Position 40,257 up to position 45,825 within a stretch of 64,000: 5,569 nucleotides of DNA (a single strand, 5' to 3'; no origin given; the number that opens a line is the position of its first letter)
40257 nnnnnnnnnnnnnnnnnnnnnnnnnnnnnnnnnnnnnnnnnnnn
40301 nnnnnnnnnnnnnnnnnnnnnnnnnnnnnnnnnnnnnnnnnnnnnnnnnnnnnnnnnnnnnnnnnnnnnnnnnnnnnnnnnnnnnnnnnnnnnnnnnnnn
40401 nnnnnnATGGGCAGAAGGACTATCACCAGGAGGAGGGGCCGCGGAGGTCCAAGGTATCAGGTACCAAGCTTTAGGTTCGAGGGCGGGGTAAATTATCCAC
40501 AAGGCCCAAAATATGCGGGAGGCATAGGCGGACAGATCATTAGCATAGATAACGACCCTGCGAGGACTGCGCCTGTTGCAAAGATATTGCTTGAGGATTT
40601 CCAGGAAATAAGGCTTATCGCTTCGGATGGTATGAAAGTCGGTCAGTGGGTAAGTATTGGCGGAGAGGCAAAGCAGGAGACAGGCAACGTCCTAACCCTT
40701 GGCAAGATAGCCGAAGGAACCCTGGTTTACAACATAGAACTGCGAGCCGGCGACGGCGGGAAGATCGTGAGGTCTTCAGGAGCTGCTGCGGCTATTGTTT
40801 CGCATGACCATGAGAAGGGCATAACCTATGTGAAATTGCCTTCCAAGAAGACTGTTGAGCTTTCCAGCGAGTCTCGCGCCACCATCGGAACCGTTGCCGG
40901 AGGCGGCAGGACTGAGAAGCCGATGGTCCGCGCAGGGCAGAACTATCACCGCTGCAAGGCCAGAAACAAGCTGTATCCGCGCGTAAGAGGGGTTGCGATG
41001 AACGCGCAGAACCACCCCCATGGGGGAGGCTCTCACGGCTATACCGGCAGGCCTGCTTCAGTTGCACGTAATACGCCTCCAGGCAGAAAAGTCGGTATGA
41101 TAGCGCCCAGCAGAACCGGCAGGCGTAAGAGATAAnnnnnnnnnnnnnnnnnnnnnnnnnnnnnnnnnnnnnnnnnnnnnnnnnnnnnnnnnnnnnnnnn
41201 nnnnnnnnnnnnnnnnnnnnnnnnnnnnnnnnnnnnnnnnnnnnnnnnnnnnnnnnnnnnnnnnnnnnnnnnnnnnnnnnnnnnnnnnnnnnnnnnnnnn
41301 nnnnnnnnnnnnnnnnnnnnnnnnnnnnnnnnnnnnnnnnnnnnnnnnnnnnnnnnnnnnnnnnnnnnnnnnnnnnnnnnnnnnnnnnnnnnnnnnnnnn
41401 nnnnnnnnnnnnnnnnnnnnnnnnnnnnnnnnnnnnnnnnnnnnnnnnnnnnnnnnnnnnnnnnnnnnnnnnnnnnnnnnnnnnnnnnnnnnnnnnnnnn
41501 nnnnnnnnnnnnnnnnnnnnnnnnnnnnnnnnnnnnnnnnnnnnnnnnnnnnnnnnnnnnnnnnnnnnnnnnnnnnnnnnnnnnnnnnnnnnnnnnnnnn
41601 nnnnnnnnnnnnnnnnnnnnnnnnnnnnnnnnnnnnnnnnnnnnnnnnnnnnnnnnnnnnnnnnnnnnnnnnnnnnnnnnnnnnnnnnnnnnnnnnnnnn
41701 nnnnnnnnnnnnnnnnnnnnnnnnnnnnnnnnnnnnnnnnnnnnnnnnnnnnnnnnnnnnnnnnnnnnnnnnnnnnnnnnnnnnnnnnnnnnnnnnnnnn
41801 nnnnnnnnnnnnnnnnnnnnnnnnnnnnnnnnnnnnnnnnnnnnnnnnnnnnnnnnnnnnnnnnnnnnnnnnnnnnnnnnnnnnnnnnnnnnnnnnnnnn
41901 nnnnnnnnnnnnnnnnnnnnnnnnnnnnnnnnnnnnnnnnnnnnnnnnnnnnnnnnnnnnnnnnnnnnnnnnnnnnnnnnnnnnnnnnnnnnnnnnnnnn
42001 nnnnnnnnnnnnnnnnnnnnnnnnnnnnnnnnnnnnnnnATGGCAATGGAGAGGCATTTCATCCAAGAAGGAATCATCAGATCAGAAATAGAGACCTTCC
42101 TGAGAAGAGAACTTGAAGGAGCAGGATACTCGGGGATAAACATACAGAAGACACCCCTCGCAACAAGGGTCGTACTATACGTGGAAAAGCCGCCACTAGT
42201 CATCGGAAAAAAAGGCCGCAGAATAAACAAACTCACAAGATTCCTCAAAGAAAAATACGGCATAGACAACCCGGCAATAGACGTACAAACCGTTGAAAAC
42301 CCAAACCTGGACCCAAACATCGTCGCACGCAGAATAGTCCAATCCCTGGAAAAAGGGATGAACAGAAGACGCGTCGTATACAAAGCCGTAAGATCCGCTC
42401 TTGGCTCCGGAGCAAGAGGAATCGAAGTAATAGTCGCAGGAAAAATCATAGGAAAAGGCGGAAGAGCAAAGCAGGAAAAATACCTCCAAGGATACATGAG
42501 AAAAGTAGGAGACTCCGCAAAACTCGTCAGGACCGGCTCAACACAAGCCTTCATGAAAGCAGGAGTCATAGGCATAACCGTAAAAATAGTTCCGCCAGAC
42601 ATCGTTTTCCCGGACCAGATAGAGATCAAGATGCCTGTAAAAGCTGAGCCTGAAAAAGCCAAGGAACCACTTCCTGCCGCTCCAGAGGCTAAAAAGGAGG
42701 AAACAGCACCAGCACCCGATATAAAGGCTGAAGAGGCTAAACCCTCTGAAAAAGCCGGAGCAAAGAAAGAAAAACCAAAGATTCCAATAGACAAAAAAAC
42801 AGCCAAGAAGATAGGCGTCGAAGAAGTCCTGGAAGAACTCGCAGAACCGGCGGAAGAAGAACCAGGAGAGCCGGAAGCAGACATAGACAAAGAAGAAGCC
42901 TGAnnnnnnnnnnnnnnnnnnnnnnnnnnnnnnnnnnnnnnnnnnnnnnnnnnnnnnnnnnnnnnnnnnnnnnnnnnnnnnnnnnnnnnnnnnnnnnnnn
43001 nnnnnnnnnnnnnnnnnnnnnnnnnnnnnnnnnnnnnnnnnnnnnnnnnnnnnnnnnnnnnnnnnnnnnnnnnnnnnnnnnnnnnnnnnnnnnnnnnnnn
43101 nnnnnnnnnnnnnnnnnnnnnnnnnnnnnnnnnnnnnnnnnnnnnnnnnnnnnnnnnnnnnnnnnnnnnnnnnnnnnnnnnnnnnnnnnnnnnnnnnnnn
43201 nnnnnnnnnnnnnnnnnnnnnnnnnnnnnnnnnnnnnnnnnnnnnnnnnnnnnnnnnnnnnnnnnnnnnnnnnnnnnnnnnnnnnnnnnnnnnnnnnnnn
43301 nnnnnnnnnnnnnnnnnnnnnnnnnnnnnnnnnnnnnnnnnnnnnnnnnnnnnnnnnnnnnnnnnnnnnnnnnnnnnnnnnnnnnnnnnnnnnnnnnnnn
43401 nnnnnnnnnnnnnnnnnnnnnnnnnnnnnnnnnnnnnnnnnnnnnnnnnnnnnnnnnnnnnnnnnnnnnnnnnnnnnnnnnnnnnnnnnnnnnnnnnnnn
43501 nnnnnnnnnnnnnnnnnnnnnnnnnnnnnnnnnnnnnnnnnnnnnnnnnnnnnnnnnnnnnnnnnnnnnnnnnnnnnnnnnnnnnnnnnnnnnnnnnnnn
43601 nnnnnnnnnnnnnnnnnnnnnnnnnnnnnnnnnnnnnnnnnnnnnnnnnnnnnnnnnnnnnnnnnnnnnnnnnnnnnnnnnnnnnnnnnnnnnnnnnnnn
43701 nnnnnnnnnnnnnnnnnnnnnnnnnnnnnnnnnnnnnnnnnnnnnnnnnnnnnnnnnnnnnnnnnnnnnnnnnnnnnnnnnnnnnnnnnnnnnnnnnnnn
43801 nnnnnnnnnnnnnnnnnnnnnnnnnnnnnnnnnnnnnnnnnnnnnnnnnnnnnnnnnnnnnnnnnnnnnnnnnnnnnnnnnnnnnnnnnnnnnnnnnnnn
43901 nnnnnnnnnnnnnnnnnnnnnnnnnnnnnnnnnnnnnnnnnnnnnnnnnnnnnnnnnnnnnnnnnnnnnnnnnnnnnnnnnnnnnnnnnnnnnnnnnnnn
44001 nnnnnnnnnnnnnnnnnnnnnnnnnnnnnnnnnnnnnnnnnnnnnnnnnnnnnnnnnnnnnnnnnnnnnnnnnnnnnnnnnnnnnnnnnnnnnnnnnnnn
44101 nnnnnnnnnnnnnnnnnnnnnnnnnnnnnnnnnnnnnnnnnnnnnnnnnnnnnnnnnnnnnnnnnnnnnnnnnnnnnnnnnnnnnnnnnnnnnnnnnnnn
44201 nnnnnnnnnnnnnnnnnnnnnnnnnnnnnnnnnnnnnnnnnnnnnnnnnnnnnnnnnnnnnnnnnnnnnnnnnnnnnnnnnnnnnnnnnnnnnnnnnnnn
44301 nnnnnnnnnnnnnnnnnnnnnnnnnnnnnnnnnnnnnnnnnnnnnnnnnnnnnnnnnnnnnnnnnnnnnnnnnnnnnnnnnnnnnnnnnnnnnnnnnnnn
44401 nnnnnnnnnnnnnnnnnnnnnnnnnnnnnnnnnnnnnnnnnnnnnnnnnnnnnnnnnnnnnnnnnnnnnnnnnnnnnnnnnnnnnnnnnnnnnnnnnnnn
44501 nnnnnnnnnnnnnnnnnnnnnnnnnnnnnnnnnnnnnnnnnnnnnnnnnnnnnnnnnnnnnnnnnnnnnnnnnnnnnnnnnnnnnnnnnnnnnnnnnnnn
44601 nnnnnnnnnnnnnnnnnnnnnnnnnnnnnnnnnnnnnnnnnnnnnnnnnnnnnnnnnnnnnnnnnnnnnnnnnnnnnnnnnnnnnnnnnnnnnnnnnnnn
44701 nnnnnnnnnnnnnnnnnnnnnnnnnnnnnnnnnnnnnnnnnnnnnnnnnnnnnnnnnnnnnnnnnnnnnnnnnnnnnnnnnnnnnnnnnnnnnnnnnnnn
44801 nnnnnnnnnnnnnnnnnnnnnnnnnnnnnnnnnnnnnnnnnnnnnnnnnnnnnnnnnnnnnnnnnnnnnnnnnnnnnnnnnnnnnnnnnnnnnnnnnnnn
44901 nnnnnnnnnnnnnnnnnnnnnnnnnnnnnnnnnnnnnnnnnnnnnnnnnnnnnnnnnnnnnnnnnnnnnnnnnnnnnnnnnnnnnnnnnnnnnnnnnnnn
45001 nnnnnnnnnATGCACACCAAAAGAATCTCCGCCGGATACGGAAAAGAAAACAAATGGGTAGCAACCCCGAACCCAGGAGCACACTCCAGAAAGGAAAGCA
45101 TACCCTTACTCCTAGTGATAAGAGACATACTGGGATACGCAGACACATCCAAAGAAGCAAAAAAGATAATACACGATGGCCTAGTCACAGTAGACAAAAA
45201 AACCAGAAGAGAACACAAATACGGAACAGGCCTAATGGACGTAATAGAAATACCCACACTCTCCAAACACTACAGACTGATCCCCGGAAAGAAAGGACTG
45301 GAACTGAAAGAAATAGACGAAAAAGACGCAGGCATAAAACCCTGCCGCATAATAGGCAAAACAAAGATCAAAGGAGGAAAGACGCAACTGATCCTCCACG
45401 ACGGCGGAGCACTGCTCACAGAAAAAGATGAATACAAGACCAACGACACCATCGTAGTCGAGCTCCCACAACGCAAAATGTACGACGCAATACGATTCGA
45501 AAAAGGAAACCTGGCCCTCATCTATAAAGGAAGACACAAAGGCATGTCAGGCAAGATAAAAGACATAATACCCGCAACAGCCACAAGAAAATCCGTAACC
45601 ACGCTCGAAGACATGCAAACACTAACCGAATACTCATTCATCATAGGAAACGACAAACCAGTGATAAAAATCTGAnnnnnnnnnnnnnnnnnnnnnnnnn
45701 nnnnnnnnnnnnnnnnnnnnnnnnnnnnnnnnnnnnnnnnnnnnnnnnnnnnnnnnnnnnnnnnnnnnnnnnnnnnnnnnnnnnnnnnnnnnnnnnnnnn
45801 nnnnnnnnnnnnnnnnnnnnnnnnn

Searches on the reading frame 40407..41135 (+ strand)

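Call 82: search_protein_families(library=ncbifam, proteins=[window:40407-41135:+], max_evalue=0.00001)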
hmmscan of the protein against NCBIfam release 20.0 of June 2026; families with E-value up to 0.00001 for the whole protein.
window:40407-41135:+ (242 aa): 2 families
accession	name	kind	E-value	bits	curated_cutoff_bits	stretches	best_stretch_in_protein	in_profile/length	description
NF007180.0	PRK09612.1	equivalog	4.9e-89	298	265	1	1-241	1-238/238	50S ribosomal protein L2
TIGR01171.1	rplB_bact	equivalog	1.4e-34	119.8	174.5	1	39-215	72-242/275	50S ribosomal protein L2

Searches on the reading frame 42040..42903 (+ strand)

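Call 82: search_protein_families(library=ncbifam, proteins=[window:42040-42903:+], max_evalue=0.00001)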
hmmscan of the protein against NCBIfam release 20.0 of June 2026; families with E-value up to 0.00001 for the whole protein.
window:42040-42903:+ (287 aa): 3 families
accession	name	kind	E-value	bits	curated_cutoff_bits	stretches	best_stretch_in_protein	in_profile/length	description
NF003219.0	PRK04191.1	equivalog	1.2e-72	244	147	1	1-222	1-221/229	30S ribosomal protein S3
TIGR01008.1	uS3_euk_arch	equivalog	2.9e-67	226.2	150.25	1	4-197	2-194/195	30S ribosomal protein S3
TIGR01009.1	rpsC_bact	equivalog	2.1e-22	80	114.5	1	16-183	38-203/212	30S ribosomal protein S3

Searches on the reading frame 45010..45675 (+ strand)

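Call 82: search_protein_families(library=ncbifam, proteins=[window:45010-45675:+], max_evalue=0.00001)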
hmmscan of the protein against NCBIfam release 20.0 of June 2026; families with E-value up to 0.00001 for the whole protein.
window:45010-45675:+ (221 aa): 1 family
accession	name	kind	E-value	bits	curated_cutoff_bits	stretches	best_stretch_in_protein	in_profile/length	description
NF003312.0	PRK04313.1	equivalog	1.1e-68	231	214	1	12-220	19-234/238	30S ribosomal protein S4e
